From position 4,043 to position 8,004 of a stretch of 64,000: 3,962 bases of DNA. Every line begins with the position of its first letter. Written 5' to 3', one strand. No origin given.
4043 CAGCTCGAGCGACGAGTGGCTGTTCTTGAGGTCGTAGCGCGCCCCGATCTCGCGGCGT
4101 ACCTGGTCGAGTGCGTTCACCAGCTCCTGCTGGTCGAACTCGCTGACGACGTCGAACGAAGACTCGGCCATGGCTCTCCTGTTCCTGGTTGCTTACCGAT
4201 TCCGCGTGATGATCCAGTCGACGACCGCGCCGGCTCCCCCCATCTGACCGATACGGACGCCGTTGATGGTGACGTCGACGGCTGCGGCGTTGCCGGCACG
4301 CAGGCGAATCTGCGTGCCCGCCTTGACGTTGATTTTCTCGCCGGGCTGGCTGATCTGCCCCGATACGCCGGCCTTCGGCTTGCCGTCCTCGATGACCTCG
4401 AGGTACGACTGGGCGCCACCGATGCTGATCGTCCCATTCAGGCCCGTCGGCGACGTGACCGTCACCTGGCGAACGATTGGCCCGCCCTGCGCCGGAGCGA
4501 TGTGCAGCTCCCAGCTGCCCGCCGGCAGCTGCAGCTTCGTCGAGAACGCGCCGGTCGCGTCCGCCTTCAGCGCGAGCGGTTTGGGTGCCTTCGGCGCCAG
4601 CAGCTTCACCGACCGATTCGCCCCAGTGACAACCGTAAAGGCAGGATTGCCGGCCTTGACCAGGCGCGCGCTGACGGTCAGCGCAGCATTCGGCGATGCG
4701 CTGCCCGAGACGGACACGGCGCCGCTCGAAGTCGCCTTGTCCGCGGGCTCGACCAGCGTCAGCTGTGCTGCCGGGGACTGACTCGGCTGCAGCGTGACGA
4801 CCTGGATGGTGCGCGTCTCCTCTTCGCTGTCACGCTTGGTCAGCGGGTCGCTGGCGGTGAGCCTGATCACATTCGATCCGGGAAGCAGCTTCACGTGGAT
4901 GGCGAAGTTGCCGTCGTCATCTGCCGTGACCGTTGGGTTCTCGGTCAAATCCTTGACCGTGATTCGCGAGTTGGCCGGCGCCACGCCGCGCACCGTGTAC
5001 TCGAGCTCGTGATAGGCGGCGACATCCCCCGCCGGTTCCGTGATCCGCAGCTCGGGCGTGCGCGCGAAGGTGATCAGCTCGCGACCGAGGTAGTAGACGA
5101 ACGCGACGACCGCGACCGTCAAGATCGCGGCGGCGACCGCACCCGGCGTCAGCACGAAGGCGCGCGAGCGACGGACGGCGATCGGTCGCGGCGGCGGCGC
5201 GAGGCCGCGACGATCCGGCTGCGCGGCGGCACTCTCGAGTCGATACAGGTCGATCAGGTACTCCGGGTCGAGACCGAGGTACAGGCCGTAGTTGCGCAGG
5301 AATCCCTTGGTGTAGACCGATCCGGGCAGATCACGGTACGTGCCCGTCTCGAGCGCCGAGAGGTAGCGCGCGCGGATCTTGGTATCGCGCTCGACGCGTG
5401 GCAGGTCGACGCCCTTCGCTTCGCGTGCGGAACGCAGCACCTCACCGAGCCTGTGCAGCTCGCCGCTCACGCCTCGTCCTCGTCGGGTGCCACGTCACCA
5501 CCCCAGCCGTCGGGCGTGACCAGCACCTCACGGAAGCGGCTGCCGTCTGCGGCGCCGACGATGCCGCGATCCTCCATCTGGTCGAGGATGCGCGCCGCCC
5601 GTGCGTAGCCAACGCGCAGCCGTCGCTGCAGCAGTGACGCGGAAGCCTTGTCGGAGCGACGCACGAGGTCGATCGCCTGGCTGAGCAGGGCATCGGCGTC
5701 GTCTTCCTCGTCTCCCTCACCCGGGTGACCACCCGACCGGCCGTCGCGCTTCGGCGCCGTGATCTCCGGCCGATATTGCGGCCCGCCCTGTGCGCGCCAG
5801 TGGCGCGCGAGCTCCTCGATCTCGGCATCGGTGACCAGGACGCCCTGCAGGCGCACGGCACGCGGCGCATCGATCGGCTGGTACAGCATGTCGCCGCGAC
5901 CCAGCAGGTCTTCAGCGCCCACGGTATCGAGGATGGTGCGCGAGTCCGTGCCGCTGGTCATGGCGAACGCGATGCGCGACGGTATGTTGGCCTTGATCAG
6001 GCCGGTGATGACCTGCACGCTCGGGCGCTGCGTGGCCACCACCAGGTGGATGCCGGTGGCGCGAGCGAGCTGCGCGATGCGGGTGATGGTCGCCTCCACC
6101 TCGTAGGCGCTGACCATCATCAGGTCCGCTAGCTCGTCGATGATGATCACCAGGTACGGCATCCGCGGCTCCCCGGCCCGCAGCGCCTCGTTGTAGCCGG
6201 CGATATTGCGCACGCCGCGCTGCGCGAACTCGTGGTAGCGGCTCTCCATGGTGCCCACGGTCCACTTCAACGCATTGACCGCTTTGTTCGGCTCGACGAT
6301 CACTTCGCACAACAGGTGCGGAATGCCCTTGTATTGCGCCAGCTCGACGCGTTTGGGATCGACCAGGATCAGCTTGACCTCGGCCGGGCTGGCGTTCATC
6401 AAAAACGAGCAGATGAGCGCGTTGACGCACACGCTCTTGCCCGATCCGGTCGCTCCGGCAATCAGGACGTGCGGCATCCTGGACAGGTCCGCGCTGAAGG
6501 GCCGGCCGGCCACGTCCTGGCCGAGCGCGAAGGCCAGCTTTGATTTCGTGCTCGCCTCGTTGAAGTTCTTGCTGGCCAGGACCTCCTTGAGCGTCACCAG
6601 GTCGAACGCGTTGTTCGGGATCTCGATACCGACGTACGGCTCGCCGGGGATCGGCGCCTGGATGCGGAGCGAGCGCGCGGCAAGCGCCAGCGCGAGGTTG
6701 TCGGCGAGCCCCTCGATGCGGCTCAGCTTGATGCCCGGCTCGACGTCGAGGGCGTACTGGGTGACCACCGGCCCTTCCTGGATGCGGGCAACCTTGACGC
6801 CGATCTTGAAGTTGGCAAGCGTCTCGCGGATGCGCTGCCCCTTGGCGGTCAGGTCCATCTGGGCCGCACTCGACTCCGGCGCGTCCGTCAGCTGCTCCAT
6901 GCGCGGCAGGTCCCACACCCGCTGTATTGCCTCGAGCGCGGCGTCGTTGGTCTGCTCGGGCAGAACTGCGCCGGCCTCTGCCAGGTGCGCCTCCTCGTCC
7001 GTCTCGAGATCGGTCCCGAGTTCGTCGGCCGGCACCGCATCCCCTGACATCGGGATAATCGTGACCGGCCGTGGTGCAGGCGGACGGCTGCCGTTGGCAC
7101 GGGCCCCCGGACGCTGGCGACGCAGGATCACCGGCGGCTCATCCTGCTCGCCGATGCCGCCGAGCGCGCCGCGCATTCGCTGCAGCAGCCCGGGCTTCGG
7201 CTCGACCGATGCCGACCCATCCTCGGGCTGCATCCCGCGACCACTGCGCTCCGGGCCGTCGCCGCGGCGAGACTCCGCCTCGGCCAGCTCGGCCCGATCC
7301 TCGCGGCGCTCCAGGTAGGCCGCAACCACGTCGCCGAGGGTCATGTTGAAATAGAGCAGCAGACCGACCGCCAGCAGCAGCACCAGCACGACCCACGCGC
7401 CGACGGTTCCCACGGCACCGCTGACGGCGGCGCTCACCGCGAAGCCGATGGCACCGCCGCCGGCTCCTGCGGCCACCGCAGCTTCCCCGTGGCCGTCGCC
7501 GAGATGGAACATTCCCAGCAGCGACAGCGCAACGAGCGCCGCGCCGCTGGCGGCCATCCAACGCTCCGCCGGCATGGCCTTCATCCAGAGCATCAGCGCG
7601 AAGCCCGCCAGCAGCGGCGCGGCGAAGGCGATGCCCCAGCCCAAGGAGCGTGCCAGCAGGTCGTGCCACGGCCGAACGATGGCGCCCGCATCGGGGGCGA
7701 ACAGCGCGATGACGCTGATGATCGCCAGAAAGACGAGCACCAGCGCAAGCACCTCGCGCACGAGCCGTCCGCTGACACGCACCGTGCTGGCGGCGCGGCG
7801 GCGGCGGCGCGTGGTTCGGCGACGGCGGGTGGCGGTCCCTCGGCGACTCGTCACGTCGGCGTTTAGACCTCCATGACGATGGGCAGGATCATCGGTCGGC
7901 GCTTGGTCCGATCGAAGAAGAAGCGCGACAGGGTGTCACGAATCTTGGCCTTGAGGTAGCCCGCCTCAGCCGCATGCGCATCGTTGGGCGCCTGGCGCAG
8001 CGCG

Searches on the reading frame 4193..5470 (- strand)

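Call 26: search_protein_families(library=pfam, proteins=[window:4193-5470:-], max_evalue=0.00001)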
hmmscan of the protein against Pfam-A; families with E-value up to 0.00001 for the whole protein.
window:4193-5470:- (425 aa): 4 families
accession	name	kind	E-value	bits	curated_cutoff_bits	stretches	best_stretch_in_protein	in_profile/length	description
PF13413.12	HTH_25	-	6.3e-22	77.6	24.6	1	12-70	2-60/62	Helix-turn-helix domain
PF09136.16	Glucodextran_B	-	2.5e-09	37.3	27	1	139-224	1-79/83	Glucodextranase, domain B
PF12844.13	HTH_19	-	5.6e-08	33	30.2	1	9-76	1-62/64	Helix-turn-helix domain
PF13464.11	RodZ_C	-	4e-07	30.3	23.9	1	355-416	8-67/72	RodZ C-terminal domain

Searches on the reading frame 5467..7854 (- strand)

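Call 26: search_protein_families(library=pfam, proteins=[window:5467-7854:-], max_evalue=0.00001)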
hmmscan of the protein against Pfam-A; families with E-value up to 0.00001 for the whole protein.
window:5467-7854:- (795 aa): 4 families
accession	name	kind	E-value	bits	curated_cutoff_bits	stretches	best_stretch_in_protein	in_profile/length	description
PF01580.24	FtsK_SpoIIIE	-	6.1e-60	202.9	24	1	422-613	2-221/221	FtsK/SpoIIIE family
PF17854.6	FtsK_alpha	-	4.2e-28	97.9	22.9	1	316-414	1-101/101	FtsK alpha domain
PF09397.16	FtsK_gamma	-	4.9e-25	87.5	30.6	1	719-780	2-63/63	Ftsk gamma domain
PF13491.11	FtsK_4TM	-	1e-07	32.2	23.1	1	65-177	56-167/171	4TM region of DNA translocase FtsK/SpoIIIE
